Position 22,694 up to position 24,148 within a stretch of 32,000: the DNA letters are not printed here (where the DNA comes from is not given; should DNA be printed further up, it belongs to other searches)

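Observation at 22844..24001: Apparent circular permutation of a GDPD TIM barrel: the HRG catalytic strand has moved from the N-terminus to the C-terminus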

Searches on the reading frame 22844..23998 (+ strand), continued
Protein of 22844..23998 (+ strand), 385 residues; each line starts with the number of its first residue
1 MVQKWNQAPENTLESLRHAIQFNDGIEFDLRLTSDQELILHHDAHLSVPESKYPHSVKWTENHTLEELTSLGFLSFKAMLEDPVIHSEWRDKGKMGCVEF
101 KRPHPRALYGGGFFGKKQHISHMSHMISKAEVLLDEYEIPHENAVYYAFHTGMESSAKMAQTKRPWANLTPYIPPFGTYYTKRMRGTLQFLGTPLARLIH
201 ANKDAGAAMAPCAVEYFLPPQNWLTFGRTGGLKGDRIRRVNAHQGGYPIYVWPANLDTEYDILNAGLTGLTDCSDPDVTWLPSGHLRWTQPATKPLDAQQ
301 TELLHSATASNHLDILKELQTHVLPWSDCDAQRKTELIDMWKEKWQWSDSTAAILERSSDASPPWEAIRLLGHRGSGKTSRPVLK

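Call 22: find_encoding_contigs(protein=P0100, flank=6000, max_places=2)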
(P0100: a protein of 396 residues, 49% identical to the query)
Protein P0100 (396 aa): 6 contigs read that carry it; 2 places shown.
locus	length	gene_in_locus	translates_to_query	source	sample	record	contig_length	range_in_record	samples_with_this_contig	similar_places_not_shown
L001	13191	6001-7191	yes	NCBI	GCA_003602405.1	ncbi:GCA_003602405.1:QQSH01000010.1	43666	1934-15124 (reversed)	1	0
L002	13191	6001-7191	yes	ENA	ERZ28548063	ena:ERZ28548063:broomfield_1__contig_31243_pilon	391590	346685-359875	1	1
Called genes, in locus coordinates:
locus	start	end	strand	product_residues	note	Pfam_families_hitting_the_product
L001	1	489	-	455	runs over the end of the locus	PF00155:Aminotran_1_2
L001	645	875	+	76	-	-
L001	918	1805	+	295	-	PF00763:THF_DHG_CYH, PF02882:THF_DHG_CYH_C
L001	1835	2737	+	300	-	-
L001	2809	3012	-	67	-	-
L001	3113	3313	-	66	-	-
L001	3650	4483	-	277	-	PF00902:TatC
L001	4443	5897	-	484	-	PF01569:PAP2 (weak)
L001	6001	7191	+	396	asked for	PF03009:GDPD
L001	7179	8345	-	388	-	PF00285:Citrate_synt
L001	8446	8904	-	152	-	PF03692:CxxCxxCC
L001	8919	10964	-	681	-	PF00308:Bac_DnaA (weak)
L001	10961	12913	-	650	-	-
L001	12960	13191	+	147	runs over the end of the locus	PF03745:DUF309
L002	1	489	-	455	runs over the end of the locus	PF00155:Aminotran_1_2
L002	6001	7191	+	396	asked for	PF03009:GDPD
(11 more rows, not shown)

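Call 24: search_protein_representatives(alignment_id=A1)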
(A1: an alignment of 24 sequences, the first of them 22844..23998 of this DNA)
Query: 24 sequences, 387 profile positions. Proteins with E-value up to 0.001 (for the whole library): 1396; up to 1e-10: 123; up to 1e-30: 44. The best 150 are listed.
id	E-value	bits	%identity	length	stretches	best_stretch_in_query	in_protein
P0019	2.6e-191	652.1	-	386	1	5-387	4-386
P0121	1.5e-158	544.2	-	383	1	6-387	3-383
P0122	1.0e-151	521.7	-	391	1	5-385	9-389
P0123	9.1e-119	413.2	-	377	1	7-382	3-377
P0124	1.1e-117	409.7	-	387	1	9-387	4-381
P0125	3.5e-115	401.5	-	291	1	97-386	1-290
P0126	7.3e-108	377.3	-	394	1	9-386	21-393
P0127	1.9e-105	369.4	-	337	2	7-309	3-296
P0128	5.3e-102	358.0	-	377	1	5-381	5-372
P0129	1.2e-97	343.7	-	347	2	6-298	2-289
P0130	5.0e-96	338.4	-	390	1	8-384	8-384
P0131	2.3e-91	323.0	-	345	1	42-382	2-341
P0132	5.0e-91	321.9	-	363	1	7-383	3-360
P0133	5.7e-90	318.4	-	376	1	4-383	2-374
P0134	4.5e-88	312.2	-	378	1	5-381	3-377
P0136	4.0e-79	282.7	-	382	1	12-385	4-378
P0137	7.0e-78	278.6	-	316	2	7-281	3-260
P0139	4.5e-74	266.1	-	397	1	4-381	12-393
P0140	2.9e-71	256.8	-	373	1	4-382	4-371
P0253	3.5e-09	52.5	-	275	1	13-103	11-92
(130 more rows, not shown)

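Call 33: find_related_loci(query=A3, collection=genome_contigs, flank=3000)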
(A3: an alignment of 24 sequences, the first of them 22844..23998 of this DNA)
Query A3 (385 aa) in genome_contigs; peptide patterns used: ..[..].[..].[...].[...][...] (x = any residue, [..] = any of these).
600 stretches matched a pattern (row limit reached: there are more); 413 encode a relative of the query (tblastn E <= 1e-3); the best 80 are kept; 80 distinct loci.
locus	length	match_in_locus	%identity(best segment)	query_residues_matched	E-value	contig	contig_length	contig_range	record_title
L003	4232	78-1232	72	1-385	0e+0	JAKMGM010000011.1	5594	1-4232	MAG: Candidatus Poseidoniaceae archaeon isolate MOX_bin98 PPB.contigs.fa_k127_542934, whole genome shotgun sequence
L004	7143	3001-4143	69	5-385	0e+0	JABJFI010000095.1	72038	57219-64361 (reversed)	MAG: Methanobacteriota archaeon isolate SI074_bin121 k141_1219753, whole genome shotgun sequence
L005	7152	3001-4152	68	1-384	0e+0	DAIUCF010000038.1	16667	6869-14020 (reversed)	MAG TPA_asm: Candidatus Poseidoniaceae archaeon isolate CTOTU8138 NODE_2318_length_16667_cov_9.790152, whole genome shot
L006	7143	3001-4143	66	5-385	0e+0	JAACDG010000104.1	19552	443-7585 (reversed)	MAG: Methanobacteriota archaeon isolate HS5BWF_bin.1 HS5bwf_k87_1412448_1_19552, whole genome shotgun sequence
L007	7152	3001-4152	66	1-384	0e+0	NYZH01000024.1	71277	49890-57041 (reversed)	MAG: Methanobacteriota archaeon isolate ARS60 4004, whole genome shotgun sequence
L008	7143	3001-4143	66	5-385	0e+0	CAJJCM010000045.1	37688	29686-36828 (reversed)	uncultured Candidatus Poseidoniales archaeon isolate FRAM18_bin092 genome assembly, contig: FRAM17_bin092-45, whole geno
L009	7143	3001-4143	64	5-385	0e+0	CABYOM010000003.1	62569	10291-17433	uncultured Candidatus Poseidoniales archaeon isolate AG-333-I22 genome assembly, contig: AG-333-I22_NODE_3, whole genome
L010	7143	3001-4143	66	5-385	0e+0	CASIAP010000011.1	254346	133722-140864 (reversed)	MAG: Candidatus Poseidoniaceae archaeon isolate FRAM_WSC20_S10_SRF_bin_132_1 genome assembly, contig: FRAM_WSC20_S10_SW_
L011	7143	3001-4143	64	5-385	1e-180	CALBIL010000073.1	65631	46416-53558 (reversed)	MAG TPA_asm: uncultured euryarchaeote isolate ERR2206762_bin.189_CONCOCT_v1.1_MAG genome assembly, contig: ERZ887853.98,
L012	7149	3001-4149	56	5-385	4e-150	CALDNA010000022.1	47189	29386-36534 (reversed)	MAG TPA_asm: uncultured euryarchaeote isolate ERR599035_bin.45_CONCOCT_v1.1_MAG genome assembly, contig: ERZ840559.189,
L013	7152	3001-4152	56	5-385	2e-149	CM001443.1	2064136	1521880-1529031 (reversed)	MAG: uncultured Candidatus Poseidoniales archaeon isolate MG-II chromosome, whole genome shotgun sequence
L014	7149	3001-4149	55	5-385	3e-148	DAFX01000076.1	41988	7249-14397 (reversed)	MAG TPA_asm: Euryarchaeota archaeon UBA433 UBA433_contig_1167, whole genome shotgun sequence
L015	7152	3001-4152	55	5-385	3e-148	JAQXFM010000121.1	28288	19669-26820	MAG: Candidatus Poseidoniaceae archaeon isolate cluster3-bin.98 k119_306888, whole genome shotgun sequence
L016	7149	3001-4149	55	5-385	8e-147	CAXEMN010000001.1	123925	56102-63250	MAG TPA_asm: uncultured Candidatus Poseidoniales archaeon isolate ERR598963_concoct_97 genome assembly, contig: ERZ83144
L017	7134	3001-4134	54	7-384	2e-146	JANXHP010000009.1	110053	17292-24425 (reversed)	MAG: Candidatus Poseidoniaceae archaeon isolate Bin06_025 c_000001239978, whole genome shotgun sequence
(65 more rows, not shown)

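Call 36: list_cluster_members(proteins=[P0253, P0140, P0139, P0137, P0136, P0134, P0133, P0130, P0127, P0124])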
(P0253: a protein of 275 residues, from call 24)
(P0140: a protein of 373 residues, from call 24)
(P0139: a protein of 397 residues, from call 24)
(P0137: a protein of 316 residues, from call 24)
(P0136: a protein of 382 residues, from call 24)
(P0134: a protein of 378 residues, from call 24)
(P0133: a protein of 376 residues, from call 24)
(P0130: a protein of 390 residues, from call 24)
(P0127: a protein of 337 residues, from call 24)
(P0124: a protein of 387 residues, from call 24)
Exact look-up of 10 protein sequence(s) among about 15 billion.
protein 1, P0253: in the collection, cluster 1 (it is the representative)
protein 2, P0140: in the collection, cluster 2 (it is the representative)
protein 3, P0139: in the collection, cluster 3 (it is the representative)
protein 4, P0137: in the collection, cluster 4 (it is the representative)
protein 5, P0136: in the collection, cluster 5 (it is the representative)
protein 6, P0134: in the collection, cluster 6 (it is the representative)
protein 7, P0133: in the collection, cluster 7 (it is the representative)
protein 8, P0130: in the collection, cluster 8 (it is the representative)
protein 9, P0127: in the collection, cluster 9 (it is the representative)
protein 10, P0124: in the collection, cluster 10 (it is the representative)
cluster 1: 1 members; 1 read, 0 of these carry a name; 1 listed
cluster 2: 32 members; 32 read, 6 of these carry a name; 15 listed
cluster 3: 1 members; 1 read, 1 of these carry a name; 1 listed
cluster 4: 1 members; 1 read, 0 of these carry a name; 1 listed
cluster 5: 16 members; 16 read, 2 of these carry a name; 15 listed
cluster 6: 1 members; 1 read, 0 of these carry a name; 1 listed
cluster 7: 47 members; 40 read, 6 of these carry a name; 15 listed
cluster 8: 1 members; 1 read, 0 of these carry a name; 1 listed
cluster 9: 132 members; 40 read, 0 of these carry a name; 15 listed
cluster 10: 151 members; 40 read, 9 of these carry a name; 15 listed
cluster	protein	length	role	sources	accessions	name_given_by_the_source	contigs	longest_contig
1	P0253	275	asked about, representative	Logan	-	-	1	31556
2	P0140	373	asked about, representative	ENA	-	-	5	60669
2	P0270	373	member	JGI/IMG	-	glycerophosphoryl diester phosphodiesterase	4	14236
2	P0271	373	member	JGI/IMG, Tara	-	strand:+ start:6794 stop:7915 length:1122 start_codon:yes stop_codon:yes ...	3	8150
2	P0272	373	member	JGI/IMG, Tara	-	strand:+ start:2029 stop:3150 length:1122 start_codon:yes stop_codon:yes ...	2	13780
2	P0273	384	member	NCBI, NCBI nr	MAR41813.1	MAG: hypothetical protein CMA43_01305 [Euryarchaeota archaeon] | hypothetical protein [Euryarchaeota archaeon]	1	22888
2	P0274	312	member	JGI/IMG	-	glycerophosphoryl diester phosphodiesterase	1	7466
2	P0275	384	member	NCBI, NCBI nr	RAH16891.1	MAG: hypothetical protein CMB58_002465 [Methanobacteriota archaeon] | MAG: hypothetical protein CMB58_002465 [Euryarchaeota archaeon]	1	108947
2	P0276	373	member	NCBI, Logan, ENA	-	-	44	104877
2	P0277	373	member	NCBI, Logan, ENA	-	-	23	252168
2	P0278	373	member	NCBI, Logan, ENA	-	-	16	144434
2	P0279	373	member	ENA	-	-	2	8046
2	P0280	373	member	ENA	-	-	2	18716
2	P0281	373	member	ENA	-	-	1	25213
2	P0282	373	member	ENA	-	-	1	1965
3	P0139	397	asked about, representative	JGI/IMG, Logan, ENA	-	glycerophosphoryl diester phosphodiesterase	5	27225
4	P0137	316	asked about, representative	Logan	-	-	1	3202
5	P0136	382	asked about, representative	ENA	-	-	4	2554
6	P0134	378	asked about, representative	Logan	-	-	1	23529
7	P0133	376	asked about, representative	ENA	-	-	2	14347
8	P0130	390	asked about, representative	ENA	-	-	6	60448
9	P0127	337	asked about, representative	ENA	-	-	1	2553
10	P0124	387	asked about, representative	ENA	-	-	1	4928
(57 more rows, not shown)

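Call 37: find_homologous_proteins(query=P0253, max_evalue=0.001)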
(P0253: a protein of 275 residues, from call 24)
Query P0253 (275 aa): 1 proteins with E <= 0.001 among 560 candidates.
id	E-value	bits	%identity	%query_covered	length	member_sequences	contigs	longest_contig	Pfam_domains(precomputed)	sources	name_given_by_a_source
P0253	1.5e-187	640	100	100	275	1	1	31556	PF03009.24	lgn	-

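Call 38: find_encoding_contigs(protein=P0253, flank=8000, max_places=2)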
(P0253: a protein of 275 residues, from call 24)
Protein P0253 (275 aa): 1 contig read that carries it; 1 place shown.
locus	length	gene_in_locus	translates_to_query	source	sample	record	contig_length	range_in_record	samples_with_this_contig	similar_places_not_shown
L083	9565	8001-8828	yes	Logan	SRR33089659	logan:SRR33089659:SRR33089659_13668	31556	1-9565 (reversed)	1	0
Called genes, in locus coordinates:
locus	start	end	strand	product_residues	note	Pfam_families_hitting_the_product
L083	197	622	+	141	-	PF19845:DUF6320 (weak)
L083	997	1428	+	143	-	PF04391:DUF533 (faint), PF05099:TerB (faint)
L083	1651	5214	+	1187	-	-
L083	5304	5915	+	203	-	-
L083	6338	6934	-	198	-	PF13240:Zn_Ribbon_1 (weak)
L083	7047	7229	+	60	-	-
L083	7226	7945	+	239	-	PF14329:DUF4386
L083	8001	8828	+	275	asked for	PF03009:GDPD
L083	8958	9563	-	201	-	?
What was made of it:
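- Tried and rejected: It is a singleton with no relatives in the 5.8-billion-protein search (call 37) and lies in an unrelated gene context (call 38).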

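Call 51: predict_structure(alignment_id=A4)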
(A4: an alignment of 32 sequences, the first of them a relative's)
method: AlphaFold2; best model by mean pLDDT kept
length: 275 residues; sequences in the alignment: 32
mean_pLDDT: 61.3   pTM: 0.58
mean pLDDT of the five models: 61.3, 60.5, 59.8, 59.5, 59.4
residues with pLDDT >= 90: 49; 70-90: 64; 50-70: 35; < 50: 127
segments of 3 or more residues with pLDDT < 50: 1-3, 136-167, 173-175, 177-180, 192-232, 240-275
pLDDT, mean of each block of 10 residues (from residue 1): 57 88 88 92 83 92 93 96 89 67 73 88 85 54 47 42 44 48 51 37 31 29 33 49 41 41 33 28
secondary structure, 60 per line:
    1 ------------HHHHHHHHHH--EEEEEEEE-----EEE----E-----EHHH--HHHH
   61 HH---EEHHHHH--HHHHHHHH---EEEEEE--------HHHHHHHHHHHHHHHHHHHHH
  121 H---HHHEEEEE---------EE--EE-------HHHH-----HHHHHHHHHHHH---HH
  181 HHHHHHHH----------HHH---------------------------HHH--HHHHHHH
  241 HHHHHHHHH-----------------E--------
elements in order: H13-22 E25-32 E38-40 H57-62 H68-72 H75-82 E86-91 H100-121 E128-132 H155-158 H164-175 H179-188 H234-249
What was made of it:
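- Tried and rejected: Its AlphaFold model is poor (pLDDT 61, C-terminal half below 50; call 51), so nothing can be concluded from it.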

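Call 55: search_solved_structures(query=A3, max_evalue=0.01, show_alignments=3)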
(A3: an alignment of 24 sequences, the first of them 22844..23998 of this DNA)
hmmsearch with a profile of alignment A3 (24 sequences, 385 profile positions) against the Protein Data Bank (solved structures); distinct sequences matched with E-value up to 0.01: 21.
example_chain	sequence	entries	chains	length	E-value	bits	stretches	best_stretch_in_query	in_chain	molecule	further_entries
2pz0_A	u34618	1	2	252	3.8e-14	55.6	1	4-71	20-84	Glycerophosphoryl diester phosphodiesterase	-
7e0v_A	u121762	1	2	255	4.5e-10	42.2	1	6-111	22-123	Glycerophosphodiester phosphodiesterase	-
4oec_A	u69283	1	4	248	1.7e-09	40.3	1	6-102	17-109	Glycerophosphoryl diester phosphodiesterase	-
1o1z_A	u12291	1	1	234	7.2e-09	38.2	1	6-102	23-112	glycerophosphodiester phosphodiesterase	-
7e2a_A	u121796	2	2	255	9.7e-09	37.8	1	6-111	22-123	Glycerophosphodiester phosphodiesterase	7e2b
3i10_A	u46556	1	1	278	1.8e-07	33.7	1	4-70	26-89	Putative Glycerophosphoryl diester phosphodiesterase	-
3no3_A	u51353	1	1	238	7.2e-07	31.6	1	8-78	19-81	glycerophosphodiester phosphodiesterase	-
8ghh_A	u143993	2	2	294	7.4e-07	31.6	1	23-71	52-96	Glycerophosphodiester phosphodiesterase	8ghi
5t91_A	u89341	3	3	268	9e-06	28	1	22-71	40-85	Glycerophosphoryl diester phosphodiesterase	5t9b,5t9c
2otd_A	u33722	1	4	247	9.8e-06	27.9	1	8-104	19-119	Glycerophosphodiester phosphodiesterase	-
7ww4_A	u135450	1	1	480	6.1e-05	25.3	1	6-47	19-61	beta-1,3(4)-glucanase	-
7wwc_A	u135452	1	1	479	7.2e-05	25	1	6-47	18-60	beta-1,3(4)-glucanase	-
3mz2_A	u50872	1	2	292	7.7e-05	25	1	8-173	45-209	Glycerophosphoryl diester phosphodiesterase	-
3qvq_A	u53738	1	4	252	0.00042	22.5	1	5-50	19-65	Phosphodiesterase Olei02445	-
1v8e_A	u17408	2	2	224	0.00047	22.4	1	7-46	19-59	putative glycerophosphoryl diester phosphodiesterase | Glycerophosphoryl Diester Phosphodiesterase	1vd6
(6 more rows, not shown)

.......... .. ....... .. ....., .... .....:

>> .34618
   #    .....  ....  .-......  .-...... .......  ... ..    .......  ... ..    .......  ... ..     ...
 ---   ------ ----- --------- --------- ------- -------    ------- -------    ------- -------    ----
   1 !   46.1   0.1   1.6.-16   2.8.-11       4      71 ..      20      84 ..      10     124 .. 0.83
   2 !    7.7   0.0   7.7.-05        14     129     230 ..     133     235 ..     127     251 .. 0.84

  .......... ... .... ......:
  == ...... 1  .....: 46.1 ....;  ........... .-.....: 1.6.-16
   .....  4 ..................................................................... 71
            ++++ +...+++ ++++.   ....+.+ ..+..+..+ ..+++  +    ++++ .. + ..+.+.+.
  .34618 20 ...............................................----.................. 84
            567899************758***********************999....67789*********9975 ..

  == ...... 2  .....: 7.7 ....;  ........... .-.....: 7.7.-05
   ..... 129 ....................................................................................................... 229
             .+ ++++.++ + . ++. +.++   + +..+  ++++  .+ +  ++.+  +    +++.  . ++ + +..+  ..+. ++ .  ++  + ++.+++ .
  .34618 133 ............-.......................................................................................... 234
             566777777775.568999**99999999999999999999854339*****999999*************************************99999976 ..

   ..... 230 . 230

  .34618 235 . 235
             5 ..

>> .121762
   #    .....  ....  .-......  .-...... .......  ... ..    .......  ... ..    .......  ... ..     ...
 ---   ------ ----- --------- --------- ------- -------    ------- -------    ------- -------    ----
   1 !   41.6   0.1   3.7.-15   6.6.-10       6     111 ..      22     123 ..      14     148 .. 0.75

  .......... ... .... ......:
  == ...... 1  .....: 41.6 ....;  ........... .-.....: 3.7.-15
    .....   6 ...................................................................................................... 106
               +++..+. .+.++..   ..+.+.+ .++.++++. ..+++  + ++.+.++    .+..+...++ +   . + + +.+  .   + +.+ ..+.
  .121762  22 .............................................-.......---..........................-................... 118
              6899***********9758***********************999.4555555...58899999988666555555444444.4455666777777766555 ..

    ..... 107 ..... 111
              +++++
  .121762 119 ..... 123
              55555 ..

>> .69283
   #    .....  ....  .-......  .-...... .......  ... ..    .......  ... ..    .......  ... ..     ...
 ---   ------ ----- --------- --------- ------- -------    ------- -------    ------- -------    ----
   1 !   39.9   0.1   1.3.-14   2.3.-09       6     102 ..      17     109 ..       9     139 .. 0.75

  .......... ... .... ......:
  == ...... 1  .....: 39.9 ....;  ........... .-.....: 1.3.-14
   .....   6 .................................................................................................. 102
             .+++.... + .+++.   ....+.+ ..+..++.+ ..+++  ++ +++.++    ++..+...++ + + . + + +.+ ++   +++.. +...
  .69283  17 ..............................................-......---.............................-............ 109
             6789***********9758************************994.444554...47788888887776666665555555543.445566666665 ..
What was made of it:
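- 23126..23158 (+): Canonical beta-3 (aa 95-105, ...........) carrying E99 (third metal ligand) and K101. Aligned to IEIK of 7e0v and VELK of 4oec (call 55).
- On GDPD family (Pfam PF03009, PLC-like phosphodiesterase TIM barrel): The family profile hits 21 solved GDPD-family sequences, best 2pz0 at E 3.8e-14 (call 55).
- Tried and rejected: The E99/K101 equivalence was established from HMMER alignments to 7e0v and 4oec instead (call 55).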
